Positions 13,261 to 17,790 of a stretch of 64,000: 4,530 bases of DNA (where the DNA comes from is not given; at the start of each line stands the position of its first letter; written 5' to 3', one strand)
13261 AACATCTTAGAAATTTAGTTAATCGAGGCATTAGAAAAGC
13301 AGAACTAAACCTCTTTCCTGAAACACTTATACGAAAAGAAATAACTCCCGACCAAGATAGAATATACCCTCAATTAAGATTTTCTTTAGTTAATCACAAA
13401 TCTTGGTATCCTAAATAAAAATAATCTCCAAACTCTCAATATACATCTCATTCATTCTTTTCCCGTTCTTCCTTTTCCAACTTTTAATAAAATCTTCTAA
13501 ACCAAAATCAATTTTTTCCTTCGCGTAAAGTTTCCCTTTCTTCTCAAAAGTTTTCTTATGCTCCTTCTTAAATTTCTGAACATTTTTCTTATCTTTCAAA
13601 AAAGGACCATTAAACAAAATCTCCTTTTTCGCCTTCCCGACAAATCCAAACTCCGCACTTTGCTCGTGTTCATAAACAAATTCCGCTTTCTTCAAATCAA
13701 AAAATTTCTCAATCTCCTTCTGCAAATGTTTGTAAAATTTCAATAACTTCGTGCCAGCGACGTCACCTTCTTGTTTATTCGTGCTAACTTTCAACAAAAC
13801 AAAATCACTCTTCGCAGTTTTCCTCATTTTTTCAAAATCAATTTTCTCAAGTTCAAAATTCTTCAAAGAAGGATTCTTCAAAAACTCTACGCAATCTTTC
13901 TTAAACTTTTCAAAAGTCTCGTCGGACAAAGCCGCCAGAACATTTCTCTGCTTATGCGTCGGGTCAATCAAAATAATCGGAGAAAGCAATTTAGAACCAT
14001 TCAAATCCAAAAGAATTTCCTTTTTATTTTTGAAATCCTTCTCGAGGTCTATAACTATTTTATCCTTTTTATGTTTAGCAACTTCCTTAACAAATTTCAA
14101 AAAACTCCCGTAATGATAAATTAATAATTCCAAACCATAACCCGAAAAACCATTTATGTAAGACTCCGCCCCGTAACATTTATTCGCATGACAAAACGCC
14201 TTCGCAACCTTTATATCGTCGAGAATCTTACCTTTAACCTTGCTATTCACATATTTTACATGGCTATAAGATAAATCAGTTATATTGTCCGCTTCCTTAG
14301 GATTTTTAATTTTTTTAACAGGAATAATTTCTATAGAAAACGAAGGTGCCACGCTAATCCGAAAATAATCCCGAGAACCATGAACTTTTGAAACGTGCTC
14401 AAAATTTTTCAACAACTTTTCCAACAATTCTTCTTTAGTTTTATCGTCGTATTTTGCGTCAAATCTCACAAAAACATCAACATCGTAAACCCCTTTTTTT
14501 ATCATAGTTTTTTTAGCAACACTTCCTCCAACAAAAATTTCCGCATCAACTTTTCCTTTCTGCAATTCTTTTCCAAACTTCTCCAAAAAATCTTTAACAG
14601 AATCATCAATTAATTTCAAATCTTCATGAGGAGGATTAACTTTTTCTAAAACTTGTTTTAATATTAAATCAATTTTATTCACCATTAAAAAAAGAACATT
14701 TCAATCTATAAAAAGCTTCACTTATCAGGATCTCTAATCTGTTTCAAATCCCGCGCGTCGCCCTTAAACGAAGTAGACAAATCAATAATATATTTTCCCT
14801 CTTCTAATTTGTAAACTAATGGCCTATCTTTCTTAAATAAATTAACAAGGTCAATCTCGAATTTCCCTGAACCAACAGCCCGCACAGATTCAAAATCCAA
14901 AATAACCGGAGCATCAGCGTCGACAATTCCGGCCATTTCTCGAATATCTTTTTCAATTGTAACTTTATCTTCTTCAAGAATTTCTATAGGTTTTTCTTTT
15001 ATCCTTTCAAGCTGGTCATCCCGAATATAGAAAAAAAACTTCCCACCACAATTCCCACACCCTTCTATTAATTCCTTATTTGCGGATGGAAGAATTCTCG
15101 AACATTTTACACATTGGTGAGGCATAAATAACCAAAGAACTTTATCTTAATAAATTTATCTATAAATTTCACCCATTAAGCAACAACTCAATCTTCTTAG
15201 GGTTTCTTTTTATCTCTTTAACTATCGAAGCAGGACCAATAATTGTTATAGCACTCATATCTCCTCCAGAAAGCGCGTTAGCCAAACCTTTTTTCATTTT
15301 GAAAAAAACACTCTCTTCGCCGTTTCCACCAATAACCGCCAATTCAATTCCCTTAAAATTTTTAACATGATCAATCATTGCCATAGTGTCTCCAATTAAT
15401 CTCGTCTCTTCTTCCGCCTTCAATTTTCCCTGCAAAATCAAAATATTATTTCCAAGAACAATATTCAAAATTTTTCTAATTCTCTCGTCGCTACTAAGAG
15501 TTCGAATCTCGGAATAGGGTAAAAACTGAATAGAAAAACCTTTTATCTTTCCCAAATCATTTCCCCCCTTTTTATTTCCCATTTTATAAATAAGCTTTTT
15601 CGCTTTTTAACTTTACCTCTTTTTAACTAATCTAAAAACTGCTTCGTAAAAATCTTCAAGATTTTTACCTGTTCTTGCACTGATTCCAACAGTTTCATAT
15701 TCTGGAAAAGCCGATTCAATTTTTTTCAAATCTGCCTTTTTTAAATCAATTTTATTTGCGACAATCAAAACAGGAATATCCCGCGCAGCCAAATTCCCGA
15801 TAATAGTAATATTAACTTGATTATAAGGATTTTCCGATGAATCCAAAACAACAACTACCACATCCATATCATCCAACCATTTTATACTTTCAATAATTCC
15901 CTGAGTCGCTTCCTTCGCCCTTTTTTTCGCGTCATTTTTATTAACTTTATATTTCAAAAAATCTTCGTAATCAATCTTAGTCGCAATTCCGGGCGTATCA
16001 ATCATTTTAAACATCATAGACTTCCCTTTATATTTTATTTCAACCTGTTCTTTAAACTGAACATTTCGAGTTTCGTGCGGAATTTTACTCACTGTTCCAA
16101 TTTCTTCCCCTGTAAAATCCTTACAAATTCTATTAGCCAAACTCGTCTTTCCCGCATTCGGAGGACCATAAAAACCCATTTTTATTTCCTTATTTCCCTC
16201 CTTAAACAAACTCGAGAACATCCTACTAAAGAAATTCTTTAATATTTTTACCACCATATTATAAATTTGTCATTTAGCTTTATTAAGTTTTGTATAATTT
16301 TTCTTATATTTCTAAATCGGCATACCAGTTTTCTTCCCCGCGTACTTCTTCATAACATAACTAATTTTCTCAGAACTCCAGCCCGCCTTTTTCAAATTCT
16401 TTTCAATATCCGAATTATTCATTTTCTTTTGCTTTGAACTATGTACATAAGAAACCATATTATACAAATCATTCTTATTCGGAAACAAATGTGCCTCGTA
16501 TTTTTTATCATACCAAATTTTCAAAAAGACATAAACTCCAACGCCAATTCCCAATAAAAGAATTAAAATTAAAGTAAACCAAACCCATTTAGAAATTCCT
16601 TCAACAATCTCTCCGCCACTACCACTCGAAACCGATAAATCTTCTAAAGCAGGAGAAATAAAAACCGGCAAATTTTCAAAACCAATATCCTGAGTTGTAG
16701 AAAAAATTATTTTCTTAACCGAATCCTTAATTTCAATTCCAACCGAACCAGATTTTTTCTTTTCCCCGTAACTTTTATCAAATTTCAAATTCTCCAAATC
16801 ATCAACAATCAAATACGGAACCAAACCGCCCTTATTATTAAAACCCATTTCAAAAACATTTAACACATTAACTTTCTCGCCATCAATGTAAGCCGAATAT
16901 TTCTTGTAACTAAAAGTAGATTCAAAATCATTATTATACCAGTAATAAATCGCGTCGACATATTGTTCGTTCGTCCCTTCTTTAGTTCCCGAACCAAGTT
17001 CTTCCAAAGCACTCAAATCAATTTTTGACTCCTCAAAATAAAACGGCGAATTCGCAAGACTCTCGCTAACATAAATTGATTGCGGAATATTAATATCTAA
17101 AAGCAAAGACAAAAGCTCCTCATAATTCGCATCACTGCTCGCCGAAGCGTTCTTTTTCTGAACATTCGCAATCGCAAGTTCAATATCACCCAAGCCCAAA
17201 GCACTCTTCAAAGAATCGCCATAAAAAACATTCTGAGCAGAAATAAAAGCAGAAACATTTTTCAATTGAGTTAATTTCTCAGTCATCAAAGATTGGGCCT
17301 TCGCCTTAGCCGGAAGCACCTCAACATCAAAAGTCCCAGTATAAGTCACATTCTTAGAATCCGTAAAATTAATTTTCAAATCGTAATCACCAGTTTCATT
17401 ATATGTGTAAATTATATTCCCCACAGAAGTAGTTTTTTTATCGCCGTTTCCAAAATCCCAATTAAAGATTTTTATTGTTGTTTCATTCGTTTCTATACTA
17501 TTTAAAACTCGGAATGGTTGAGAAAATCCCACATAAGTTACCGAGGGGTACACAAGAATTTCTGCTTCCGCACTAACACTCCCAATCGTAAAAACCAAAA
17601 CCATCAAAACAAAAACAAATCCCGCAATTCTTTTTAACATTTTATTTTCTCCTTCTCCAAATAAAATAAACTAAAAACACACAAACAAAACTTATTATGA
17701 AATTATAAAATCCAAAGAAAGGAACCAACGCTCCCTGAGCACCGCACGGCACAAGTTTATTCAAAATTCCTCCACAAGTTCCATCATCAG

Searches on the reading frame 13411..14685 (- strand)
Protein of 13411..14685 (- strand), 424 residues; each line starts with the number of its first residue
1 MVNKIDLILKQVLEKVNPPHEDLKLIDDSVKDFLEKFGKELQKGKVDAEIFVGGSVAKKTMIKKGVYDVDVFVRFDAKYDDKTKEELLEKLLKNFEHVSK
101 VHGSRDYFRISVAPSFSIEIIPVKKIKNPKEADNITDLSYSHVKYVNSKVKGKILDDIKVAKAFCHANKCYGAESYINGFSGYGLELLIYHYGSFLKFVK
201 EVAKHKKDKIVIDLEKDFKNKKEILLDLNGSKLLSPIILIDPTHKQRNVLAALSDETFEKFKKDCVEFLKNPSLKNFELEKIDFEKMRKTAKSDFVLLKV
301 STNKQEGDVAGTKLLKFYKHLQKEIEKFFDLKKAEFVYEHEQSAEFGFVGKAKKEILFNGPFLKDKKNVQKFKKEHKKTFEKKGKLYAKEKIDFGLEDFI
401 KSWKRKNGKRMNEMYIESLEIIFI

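Call 16: search_protein_families(library=pfam, proteins=[window:13411-14685:-], max_evalue=0.001)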
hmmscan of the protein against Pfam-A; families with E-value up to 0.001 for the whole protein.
window:13411-14685:- (424 aa): 2 families
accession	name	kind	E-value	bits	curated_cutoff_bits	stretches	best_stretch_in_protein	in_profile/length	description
PF09249.16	tRNA_NucTransf2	-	3.4e-29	101.8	27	1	156-277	1-112/113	tRNA nucleotidyltransferase, second domain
PF01909.29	NTP_transf_2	-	7e-05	23.6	21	1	36-93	3-56/93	Nucleotidyltransferase domain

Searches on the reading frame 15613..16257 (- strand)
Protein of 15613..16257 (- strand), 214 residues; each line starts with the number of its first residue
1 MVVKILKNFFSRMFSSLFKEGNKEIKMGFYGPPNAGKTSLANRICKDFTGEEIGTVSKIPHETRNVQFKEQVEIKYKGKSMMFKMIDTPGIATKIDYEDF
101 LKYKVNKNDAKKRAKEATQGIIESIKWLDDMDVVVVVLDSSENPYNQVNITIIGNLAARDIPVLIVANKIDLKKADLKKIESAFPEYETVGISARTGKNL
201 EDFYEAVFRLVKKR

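Call 60: search_protein_families(library=pfam, proteins=[window:15613-16257:-], max_evalue=0.01)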
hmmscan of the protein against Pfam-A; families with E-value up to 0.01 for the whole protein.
window:15613-16257:- (214 aa): 11 families
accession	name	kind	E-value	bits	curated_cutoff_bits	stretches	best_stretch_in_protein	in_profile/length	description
PF01926.29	MMR_HSR1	-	1.2e-16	61.3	21.9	1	27-169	2-113/113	50S ribosome-binding GTPase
PF00009.33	GTP_EFTU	-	1.4e-11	44.7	26.5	2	125-212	87-187/188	Elongation factor Tu GTP binding domain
PF02421.24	FeoB_N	-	1.4e-06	28.3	27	1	27-205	3-154/156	Ferrous iron transport protein B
PF16897.10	MMR_HSR1_Xtn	-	6.1e-06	26.6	35.2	1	161-209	56-102/106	C-terminal region of MMR_HSR1 domain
PF03193.22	RsgA_GTPase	-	8.6e-06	26.1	30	0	131-202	23-99/174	RsgA GTPase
PF00025.27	Arf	-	8.6e-06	25.8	22.3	0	128-176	79-131/174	ADP-ribosylation factor family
PF08477.19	Roc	-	9.8e-06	26.2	27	1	26-90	1-65/119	Ras of Complex, Roc, domain of DAPkinase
PF00071.28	Ras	-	0.00014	21.9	21.6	0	141-212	83-161/162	Ras family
PF09439.16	SRPRB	-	0.0004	20.3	25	1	29-97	8-61/178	Signal recognition particle receptor beta subunit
PF00004.35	AAA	-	0.00062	20.7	21.2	1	28-171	2-112/131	ATPase family associated with various cellular activities (AAA)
PF00735.24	Septin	-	0.0023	17.7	26.2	1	31-102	11-83/280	Septin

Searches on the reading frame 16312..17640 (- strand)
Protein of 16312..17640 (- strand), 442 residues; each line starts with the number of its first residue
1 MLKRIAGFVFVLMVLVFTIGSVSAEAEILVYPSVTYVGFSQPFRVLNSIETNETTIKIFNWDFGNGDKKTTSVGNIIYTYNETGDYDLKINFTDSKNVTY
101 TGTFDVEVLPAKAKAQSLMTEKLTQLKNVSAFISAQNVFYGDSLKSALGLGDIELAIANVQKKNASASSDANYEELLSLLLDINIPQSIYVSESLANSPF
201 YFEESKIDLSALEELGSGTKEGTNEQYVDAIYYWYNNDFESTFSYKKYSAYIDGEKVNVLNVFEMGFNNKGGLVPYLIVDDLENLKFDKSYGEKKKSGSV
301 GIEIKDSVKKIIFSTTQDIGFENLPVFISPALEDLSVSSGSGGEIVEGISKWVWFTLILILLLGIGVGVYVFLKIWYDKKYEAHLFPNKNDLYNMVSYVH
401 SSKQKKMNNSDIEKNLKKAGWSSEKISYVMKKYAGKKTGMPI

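Call 16: search_protein_families(library=pfam, proteins=[window:16312-17640:-], max_evalue=0.001)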
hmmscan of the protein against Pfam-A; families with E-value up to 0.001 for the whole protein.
window:16312-17640:- (442 aa): 2 families
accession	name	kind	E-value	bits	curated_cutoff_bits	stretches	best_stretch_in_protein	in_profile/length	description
PF18911.6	PKD_4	-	2.7e-05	24.6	27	1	51-108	29-85/85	PKD domain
PF00801.26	PKD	-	0.00013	22.3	23.5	1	53-97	26-70/80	PKD domain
